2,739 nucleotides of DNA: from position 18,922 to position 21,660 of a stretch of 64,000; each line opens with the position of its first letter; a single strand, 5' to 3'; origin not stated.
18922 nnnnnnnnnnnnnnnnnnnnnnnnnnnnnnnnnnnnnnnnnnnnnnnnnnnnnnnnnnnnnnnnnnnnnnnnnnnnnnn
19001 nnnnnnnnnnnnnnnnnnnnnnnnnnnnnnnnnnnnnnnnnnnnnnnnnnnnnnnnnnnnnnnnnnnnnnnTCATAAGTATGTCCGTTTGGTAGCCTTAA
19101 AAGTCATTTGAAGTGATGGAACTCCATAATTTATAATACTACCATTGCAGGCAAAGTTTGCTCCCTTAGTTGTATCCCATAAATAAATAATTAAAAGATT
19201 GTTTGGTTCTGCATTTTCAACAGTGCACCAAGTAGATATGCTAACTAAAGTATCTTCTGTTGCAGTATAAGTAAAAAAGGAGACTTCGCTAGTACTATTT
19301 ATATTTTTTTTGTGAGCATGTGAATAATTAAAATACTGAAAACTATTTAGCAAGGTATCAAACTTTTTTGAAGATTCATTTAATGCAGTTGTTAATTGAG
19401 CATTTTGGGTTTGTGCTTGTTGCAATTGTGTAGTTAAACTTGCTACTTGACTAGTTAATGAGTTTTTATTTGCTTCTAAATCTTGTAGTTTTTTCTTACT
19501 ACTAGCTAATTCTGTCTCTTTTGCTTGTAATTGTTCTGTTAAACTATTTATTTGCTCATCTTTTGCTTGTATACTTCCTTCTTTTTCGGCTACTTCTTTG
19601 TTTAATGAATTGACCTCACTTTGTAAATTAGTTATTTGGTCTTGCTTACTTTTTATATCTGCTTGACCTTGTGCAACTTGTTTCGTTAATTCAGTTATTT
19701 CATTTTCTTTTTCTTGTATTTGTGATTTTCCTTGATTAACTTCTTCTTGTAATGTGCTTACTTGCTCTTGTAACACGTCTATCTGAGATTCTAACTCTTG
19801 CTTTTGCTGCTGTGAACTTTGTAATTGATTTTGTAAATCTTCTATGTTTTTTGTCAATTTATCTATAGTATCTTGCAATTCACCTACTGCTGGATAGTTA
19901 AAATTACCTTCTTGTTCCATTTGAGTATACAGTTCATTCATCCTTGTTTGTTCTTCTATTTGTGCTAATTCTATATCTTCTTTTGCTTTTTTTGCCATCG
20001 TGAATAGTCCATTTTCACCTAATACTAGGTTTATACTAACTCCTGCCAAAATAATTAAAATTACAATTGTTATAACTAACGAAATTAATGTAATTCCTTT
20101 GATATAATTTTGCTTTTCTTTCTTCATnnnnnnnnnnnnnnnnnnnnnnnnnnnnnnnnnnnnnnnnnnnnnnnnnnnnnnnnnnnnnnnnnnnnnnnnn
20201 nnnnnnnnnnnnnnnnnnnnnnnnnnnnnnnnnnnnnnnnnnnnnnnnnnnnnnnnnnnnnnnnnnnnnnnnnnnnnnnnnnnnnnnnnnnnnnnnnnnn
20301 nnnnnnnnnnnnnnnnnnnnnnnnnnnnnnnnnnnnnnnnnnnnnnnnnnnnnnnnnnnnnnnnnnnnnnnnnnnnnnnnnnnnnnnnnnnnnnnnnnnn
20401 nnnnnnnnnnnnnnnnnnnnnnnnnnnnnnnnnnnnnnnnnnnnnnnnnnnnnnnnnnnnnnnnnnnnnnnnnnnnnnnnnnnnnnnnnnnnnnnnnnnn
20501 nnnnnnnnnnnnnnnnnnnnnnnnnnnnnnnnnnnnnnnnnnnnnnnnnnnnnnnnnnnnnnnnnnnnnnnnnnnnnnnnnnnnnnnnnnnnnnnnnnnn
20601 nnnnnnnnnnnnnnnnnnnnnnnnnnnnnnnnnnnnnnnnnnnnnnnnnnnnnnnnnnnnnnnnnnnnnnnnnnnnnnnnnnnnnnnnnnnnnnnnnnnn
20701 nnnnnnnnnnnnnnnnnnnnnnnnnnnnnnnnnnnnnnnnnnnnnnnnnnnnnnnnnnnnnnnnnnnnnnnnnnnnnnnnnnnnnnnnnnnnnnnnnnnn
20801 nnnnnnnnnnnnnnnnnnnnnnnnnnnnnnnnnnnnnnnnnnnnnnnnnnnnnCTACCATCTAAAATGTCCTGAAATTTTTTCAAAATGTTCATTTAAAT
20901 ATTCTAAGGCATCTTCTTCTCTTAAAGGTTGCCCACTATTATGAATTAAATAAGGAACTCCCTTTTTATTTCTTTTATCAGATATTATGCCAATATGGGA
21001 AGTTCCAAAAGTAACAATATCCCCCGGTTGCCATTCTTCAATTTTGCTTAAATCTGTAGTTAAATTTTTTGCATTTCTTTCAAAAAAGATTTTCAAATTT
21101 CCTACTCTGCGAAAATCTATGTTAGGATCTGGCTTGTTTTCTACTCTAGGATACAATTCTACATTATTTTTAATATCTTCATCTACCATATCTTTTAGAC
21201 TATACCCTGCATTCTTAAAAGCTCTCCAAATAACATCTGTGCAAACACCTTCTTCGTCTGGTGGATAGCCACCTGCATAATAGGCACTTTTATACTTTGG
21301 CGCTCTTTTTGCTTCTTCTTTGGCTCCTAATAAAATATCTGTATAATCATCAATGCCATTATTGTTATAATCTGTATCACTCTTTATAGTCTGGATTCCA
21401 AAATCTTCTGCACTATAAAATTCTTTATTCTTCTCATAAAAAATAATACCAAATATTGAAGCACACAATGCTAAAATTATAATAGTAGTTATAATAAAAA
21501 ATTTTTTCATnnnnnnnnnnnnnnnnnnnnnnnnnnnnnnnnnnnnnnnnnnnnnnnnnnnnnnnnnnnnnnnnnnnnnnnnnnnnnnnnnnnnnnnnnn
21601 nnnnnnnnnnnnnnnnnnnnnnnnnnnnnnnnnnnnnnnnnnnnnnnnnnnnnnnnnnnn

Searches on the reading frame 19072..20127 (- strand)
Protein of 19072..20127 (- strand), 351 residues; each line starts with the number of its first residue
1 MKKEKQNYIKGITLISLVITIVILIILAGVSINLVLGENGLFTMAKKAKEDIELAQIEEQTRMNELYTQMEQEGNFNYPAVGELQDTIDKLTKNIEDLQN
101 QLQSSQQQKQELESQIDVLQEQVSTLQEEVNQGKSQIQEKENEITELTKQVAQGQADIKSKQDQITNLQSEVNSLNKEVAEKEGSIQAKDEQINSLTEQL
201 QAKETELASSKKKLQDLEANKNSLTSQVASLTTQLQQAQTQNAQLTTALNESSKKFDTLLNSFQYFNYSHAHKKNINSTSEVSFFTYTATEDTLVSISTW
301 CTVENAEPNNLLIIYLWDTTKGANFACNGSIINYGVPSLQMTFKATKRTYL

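Call 48: search_protein_families(library=pfam, proteins=[window:19072-20127:-], max_evalue=0.001)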
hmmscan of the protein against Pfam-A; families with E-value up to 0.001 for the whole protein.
window:19072-20127:- (351 aa): 25 families
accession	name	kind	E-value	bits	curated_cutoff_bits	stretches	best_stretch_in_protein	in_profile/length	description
PF08614.16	ATG16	-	2.8e-11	44.4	33.7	1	76-184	71-172/200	Autophagy protein 16 (ATG16)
PF06785.16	UPF0242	-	3.4e-09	37.5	33.5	1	19-179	36-187/194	Uncharacterised protein family (UPF0242) N-terminus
PF11559.13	ADIP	-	8.1e-09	36.2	34.3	1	173-261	55-143/151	Afadin- and alpha -actinin-Binding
PF25526.1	LIP-1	-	1.3e-08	35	34.1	1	81-251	5-178/250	Liprin-alpha-like coiled coil domain 2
PF12325.13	TMF_TATA_bd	-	7.1e-07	29.8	29.1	0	190-261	11-85/115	TATA element modulatory factor 1 TATA binding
PF25450.1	Rab11-FIP3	-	2.2e-06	28.4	31.9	0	57-141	35-123/125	Rab11-FIP3-like domain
PF06008.19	Laminin_I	-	1.4e-05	25.4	34.6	0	87-182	13-108/259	Laminin Domain I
PF13851.11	GAS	-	1.4e-05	25.1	32.3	0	160-229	23-92/200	Growth-arrest specific micro-tubule binding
PF07888.16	CALCOCO1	-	1.8e-05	24.3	36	1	95-258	61-224/496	Calcium binding and coiled-coil domain (CALCOCO1) like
PF06818.20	Fez1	-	2.5e-05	25.3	34.4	1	137-253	5-121/199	Fez1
PF00038.26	Filament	-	3.5e-05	24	40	0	65-153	196-281/313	Intermediate filament protein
PF14932.11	HAUS-augmin3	-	8e-05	22.7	29.4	1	59-173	45-160/260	HAUS augmin-like complex subunit 3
PF14662.11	KASH_CCD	-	8.1e-05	23.1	43.3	0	83-201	71-189/191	Coiled-coil region of CCDC155 or KASH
PF19220.6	Rod_CreS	-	8.6e-05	22.2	100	1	103-244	2-143/359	Crescentin, rod domain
PF23991.1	DUF7310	-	9e-05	23.3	40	0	120-192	2-69/83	Coiled-coil region of unknown function (DUF7310)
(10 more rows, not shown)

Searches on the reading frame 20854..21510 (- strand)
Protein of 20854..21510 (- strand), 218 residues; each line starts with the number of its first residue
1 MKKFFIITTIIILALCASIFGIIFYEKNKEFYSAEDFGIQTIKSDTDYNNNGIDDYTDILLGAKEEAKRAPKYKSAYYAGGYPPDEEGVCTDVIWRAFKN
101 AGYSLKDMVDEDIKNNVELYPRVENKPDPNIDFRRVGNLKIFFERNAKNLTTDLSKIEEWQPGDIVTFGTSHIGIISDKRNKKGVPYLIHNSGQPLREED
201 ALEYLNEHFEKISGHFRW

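Call 48: search_protein_families(library=pfam, proteins=[window:20854-21510:-], max_evalue=0.001)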
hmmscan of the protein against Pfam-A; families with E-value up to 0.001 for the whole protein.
window:20854-21510:- (218 aa): 1 family
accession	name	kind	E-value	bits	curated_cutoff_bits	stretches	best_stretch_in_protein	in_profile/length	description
PF06940.17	DUF1287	-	1.3e-53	181.6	25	1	62-218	3-163/163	Domain of unknown function (DUF1287)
